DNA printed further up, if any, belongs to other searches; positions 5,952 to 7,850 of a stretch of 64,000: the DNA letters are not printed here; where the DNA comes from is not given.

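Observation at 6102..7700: Truncated family-B DNA polymerase homologue with substituted catalytic motifs, embedded next to herA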

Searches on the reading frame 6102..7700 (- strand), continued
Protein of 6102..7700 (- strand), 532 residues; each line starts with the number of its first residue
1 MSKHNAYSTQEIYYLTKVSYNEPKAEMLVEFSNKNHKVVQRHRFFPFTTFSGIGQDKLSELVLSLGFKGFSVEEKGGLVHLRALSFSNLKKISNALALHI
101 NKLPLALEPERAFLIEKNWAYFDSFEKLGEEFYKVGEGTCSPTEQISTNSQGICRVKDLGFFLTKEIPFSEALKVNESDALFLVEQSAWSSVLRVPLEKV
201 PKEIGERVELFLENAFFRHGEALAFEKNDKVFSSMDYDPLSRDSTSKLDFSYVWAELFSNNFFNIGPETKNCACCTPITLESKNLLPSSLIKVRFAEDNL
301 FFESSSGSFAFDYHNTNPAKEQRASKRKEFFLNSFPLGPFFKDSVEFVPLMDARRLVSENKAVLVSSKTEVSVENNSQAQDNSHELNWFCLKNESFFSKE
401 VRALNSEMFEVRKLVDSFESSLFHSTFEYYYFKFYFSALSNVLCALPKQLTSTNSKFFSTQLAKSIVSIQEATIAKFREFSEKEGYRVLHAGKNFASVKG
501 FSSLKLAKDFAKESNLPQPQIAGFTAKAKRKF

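Call 26: search_protein_representatives(alignment_id=A1)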
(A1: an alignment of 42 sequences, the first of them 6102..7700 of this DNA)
Query: 42 sequences, 496 profile positions. Proteins with E-value up to 0.001 (for the whole library): 243; up to 1e-10: 168; up to 1e-30: 137. The best 150 are listed.
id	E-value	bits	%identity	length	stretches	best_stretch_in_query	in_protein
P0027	1.4e-198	677.2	-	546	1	5-494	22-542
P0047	1.1e-187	641.2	-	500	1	4-495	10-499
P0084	8.3e-164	562.5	-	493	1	1-494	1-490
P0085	7.8e-156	536.2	-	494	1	1-494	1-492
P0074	2.0e-151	521.6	-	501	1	5-487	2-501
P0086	1.9e-147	508.5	-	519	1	5-492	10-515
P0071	3.9e-147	507.5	-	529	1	6-494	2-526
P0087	1.3e-146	505.8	-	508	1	1-491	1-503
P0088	2.4e-145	501.6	-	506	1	6-491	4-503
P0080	1.5e-144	499.0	-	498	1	6-482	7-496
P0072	3.7e-143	494.4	-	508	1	1-488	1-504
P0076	4.5e-141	487.5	-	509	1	5-491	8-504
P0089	7.2e-140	483.5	-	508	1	5-491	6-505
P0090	6.3e-139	480.4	-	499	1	6-485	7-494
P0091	1.1e-138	479.6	-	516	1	6-491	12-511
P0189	1.4e-50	189.0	-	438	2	166-433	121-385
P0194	1.1e-48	182.8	-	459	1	8-430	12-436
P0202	5.1e-38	147.6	-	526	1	5-418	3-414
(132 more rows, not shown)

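Call 27: find_related_loci(query=A1, collection=genome_contigs, flank=10000)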
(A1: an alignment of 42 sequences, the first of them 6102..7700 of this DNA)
Query A1 (532 aa) in genome_contigs; peptide patterns used: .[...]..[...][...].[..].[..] (x = any residue, [..] = any of these).
68 stretches matched a pattern; 34 encode a relative of the query (tblastn E <= 1e-3); 34 distinct loci.
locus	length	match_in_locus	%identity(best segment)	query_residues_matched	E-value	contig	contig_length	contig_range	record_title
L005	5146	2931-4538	89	1-532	0e+0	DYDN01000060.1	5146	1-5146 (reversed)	MAG TPA_asm: Candidatus Forterrea sp. isolate IMS_BF NODE_3850_length_5155_cov_49.0888, whole genome shotgun sequence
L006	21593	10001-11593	60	1-532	0e+0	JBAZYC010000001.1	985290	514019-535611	MAG: archaeon isolate SO_2017_GW1_71 NODE_17_length_985290_cov_1.729804_OW334_2017, whole genome shotgun sequence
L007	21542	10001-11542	62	14-532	0e+0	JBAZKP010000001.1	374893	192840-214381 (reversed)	MAG: archaeon isolate SO_2017_LW4_146 scaffold_74_c1_LW137-91_2017, whole genome shotgun sequence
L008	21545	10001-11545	62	9-532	0e+0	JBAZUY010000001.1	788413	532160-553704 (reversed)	MAG: archaeon isolate SO_2017_GW1_24 NODE_43_length_788413_cov_2.329335_OW334_2017, whole genome shotgun sequence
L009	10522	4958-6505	62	9-532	0e+0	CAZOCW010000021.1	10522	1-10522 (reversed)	MAG TPA_asm: uncultured archaeon isolate SRP272421_co2_118 genome assembly, contig: NODE_22917_length_10522_cov_5.382918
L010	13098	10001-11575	62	6-528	0e+0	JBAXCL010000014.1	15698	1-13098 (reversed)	MAG: archaeon isolate ELA192 MAG192_14, whole genome shotgun sequence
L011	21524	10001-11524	61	12-527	0e+0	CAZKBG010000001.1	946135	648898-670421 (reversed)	MAG TPA_asm: uncultured archaeon isolate binchicken_co115_172 genome assembly, contig: NODE_1_length_946135_cov_25.42479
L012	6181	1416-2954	59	8-527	0e+0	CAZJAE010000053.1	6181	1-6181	MAG TPA_asm: uncultured archaeon isolate binchicken_co115_24 genome assembly, contig: NODE_18053_length_6181_cov_5.20013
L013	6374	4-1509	59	35-531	0e+0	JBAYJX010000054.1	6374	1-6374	MAG: archaeon isolate SO_2016_GW1_66 scaffold23389_OW334_2016, whole genome shotgun sequence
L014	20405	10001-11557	57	8-532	0e+0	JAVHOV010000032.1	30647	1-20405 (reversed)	MAG: archaeon isolate WB02no2_33_12 NODE_736_length_30647_cov_7.486140, whole genome shotgun sequence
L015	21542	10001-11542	59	11-532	0e+0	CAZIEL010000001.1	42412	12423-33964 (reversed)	MAG TPA_asm: uncultured archaeon isolate SRP098346_co1_442 genome assembly, contig: NODE_488_length_42412_cov_10.450197,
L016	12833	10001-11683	54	10-532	3e-175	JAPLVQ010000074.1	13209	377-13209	MAG: Candidatus Iainarchaeum archaeon isolate LacPavin_0419_WC90_MAG_36_6 LacPavin_0419_WC90_scaffold_155933, whole geno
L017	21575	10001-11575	54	12-532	2e-165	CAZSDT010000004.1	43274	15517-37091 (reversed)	MAG TPA_asm: uncultured archaeon isolate SRP263991_co4_519 genome assembly, contig: NODE_864_length_43274_cov_6.640274,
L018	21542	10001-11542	49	14-531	4e-152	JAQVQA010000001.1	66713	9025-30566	MAG: Candidatus ainarchaeum sp. isolate STF1_216 NODE_742_length_66713_cov_21.641726_Sandtown_F1, whole genome shotgun s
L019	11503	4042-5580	50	14-532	1e-148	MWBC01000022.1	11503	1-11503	MAG: archaeon ADurb.Bin336 isolate ADurb.Bin336 BWY55_contig000022, whole genome shotgun sequence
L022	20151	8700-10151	47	14-529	5e-131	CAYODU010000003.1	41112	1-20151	MAG TPA_asm: uncultured archaeon isolate SRP178699_co1_626 genome assembly, contig: NODE_895_length_41112_cov_5.310861,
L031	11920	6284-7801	33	3-523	1e-71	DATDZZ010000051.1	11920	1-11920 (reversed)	MAG TPA_asm: archaeon isolate SMAG_U8205 k141_1961153, whole genome shotgun sequence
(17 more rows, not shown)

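Call 51: find_homologous_proteins(query=A1, max_evalue=10)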
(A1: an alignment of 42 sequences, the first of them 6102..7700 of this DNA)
Query A1 (42 sequences) (532 aa, profile of the alignment): 84 proteins with E <= 10 among 8000 candidates.
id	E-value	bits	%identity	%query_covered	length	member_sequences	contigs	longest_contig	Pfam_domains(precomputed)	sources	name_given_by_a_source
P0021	2.5e-204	698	57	99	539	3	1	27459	-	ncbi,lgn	-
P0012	8.5e-203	693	62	98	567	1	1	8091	-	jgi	jgi:hypothetical protein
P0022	1.7e-202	692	57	98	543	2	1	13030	-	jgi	jgi:hypothetical protein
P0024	4.9e-202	690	57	98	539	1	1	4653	-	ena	-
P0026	9.6e-202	689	56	97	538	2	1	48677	-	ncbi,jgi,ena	-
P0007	1.0e-200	686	62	98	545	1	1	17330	-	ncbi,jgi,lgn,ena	ncbi:MAG: hypothetical protein WCI04_01580 [archaeon]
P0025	1.6e-200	685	56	98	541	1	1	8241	-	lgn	-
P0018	4.5e-200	684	59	98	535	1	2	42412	-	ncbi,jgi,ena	-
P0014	1.5e-199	682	60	99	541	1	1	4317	-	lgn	-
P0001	2.5e-198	678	100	100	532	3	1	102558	-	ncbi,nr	ncbi:Uncharacterised protein [uncultured archaeon]|nr:Uncharacterised protein [uncultured archaeon]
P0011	3.0e-198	678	62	98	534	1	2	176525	-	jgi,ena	-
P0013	3.6e-198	677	61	97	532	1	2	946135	-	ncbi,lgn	-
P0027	4.3e-198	677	55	98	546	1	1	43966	-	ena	-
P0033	9.9e-198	676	53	98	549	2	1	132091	-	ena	-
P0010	1.7e-197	675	62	98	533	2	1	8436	-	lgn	-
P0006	2.0e-197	675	60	100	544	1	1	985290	-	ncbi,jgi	ncbi:MAG: hypothetical protein WC821_02690 [archaeon]|jgi:hypothetical protein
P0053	3.5e-197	674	43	97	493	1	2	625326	-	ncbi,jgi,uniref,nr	ncbi:MAG: hypothetical protein HON47_04620 [Candidatus Diapherotrites archaeon]|jgi:hypothetical pro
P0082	1.8e-141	491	28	96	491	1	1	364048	-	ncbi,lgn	-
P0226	4.6e+0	24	30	5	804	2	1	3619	PF00136.27,PF03104.26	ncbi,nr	ncbi:hypothetical protein HY485_05040 [Candidatus Woesearchaeota archaeon]|nr:hypothetical protein [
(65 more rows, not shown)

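Call 52: find_encoding_contigs(protein=P0202, flank=8000, max_places=2)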
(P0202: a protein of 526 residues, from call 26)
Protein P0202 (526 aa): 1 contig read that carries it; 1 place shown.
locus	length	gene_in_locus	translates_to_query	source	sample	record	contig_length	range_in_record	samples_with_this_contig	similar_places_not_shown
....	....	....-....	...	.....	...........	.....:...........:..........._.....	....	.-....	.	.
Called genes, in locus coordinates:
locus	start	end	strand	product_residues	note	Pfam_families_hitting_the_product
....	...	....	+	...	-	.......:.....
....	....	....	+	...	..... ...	-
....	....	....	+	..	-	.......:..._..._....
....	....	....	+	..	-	-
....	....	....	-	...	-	?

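Call 53: find_encoding_contigs(protein=P0194, flank=8000, max_places=2)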
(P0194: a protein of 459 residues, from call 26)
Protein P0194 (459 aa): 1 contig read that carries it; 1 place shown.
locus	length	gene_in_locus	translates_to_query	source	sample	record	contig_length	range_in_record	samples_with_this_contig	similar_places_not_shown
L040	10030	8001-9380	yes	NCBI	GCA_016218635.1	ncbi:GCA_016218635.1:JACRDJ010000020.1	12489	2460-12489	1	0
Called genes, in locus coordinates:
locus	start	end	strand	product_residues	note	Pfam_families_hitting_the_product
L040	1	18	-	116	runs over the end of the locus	PF01981:PTH2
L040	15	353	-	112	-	-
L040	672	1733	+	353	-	PF09376:NurA (weak)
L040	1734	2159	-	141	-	PF01850:PIN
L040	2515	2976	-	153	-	-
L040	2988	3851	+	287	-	PF00303:Thymidylat_synt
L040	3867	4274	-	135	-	PF01850:PIN, PF13470:PIN_3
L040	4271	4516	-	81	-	PF04014:MazE_antitoxin (weak)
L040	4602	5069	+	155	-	PF00186:DHFR_1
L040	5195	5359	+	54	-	-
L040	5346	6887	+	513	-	PF01935:DUF87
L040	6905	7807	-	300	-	PF02661:Fic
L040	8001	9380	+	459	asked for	-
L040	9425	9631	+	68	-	PF01192:RNA_pol_Rpb6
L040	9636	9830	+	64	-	PF00833:Ribosomal_S17e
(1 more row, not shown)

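Call 54: find_encoding_contigs(protein=P0189, flank=8000, max_places=2)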
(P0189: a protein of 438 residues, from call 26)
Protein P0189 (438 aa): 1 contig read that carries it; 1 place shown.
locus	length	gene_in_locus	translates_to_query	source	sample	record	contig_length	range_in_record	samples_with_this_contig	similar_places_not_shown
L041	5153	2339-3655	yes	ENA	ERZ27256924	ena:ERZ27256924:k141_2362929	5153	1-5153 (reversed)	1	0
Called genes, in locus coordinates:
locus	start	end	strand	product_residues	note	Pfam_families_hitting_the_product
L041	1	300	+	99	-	?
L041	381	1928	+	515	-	PF01935:DUF87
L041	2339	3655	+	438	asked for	-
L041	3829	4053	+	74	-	PF01192:RNA_pol_Rpb6 (weak)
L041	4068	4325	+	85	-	PF00833:Ribosomal_S17e (weak)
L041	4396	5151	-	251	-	?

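Call 61: search_protein_families(library=pfam, proteins=[L031:248-1381:+, L031:1500-1943:+, L031:1935-3356:-, L031:3388-4125:-, L031:4135-4509:+, L031:4529-5668:-, L031:8305-10695:-], max_evalue=0.001)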
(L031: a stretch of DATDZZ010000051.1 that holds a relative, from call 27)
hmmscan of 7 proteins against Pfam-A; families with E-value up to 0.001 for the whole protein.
L031:248-1381:+ (377 aa): 0 families

L031:1500-1943:+ (147 aa): 0 families

L031:1935-3356:- (473 aa): 7 families
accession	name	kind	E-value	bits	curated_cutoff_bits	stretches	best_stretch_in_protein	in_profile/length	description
PF00004.35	AAA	-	2.4e-12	47.9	21.2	1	41-145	1-118/131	ATPase family associated with various cellular activities (AAA)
PF21960.2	RCF1-5-like_lid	-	4.7e-11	42.9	27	1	169-204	3-39/43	RCF1/5-like, AAA+ ATPase lid domain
PF05496.18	RuvB_N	-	2.5e-08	34.3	27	1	9-67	3-62/159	Holliday junction DNA helicase RuvB P-loop domain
PF25361.1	AAA_lid_RFC1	-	8.4e-07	28.8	34.9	1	164-219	3-58/59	RFC1-like, AAA+ ATPase lid domain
PF22608.2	DNAX_ATPase_lid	-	3.7e-05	23.8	27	1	165-200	2-37/49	DNA polymerase III clamp loader subunit, ATPase lid domain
PF24883.2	NPHP3_N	-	0.0003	21.4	24.8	0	30-63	13-47/164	Nephrocystin 3, N-terminal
PF08519.17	RFC1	-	0.00073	20.1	23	0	284-379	1-94/158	Replication factor RFC1 C terminal domain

L031:3388-4125:- (245 aa): 0 families

L031:4135-4509:+ (124 aa): 0 families

L031:4529-5668:- (379 aa): 9 families
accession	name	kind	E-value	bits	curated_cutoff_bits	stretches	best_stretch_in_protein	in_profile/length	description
PF22703.2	Cdc6_lid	-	1.5e-19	70.1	27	1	218-283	1-66/68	Cdc6 AAA+ ATPase-type lid domain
PF13401.12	AAA_22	-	5.2e-14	53.1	27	1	65-183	9-120/130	AAA domain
PF01637.24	ATPase_2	-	2e-11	44.6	33.2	1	57-187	16-157/225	ATPase domain predominantly from Archaea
PF00004.35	AAA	-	1.1e-09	39.3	21.2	1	66-202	3-123/131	ATPase family associated with various cellular activities (AAA)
PF13191.12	AAA_16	-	1e-08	36.3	32.6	1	37-172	1-159/167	AAA ATPase domain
PF09079.17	Cdc6_C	-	6.9e-08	32.8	25.1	1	307-376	18-95/96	CDC6, C terminal winged helix domain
PF13173.12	AAA_14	-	6.2e-05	23.4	27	0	64-162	5-81/129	AAA domain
PF24883.2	NPHP3_N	-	0.00011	22.9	24.8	0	67-110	28-66/164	Nephrocystin 3, N-terminal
PF22606.2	Cdc6-ORC-like_ATPase_lid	-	0.00016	22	27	1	212-270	1-59/60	Cdc6/ORC-like, ATPase lid domain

L031:8305-10695:- (796 aa): 5 families
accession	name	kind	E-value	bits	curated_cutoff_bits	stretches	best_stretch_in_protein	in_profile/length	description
PF13476.12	AAA_23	-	6.3e-23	82.9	27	1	4-214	1-195/201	AAA domain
PF02463.25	SMC_N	-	8e-11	42.2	40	1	1-103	1-113/220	RecF/RecN/SMC N terminal domain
PF13555.12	AAA_29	-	4e-06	26.9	27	1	3-48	2-48/61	P-loop containing region of AAA domain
PF04423.19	Rad50_zn_hook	-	0.00015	22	24.3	1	392-436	4-48/52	Rad50 zinc hook motif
PF13558.12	SbcC_Walker_B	-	0.00048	20.8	27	0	681-747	12-88/90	SbcC/RAD50-like, Walker B motif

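Call 66: search_protein_families(library=pfam, proteins=[L001:14672-15598:+, L010:2838-3935:+, L022:7106-8614:+], max_evalue=0.01)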
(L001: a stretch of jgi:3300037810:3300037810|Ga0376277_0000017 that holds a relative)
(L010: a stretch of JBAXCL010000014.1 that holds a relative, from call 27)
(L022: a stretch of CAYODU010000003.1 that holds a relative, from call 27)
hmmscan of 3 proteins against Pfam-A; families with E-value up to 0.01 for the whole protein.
L001:14672-15598:+ (308 aa): 1 family
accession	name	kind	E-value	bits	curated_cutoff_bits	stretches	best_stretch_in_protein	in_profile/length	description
PF14528.11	LAGLIDADG_3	-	0.00074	20.2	22.5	0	143-234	5-80/82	LAGLIDADG-like domain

L010:2838-3935:+ (366 aa): 1 family
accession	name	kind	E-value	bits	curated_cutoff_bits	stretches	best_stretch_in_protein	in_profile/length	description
PF09376.16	NurA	-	1.9e-06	28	21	1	54-302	2-230/254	NurA domain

L022:7106-8614:+ (503 aa): 3 families
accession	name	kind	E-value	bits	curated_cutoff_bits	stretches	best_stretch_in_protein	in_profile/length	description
PF01935.23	DUF87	-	1.8e-28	100.6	23.2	1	131-341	2-219/220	Helicase HerA, central domain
PF10412.15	TrwB_AAD_bind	-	0.0006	19.2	20.5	0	149-197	13-56/387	Type IV secretion-system coupling protein DNA-binding domain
PF09378.16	HAS-barrel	-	0.0011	19.5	25.2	1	11-91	4-86/90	HAS barrel domain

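Call 80: search_protein_families(library=padloc, proteins=[window:6102-7700:-], max_evalue=0.01)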
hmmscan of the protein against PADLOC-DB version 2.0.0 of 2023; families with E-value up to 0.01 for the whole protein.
window:6102-7700:- (532 aa): 0 families

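Call 81: search_protein_families(library=phrogs, proteins=[window:6102-7700:-], max_evalue=1)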
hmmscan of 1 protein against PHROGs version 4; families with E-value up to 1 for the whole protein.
window:6102-7700:- (532 aa): 1 family
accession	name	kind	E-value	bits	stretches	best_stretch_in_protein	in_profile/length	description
phrog_25404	-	unknown function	0.97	11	1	261-277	7-23/53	-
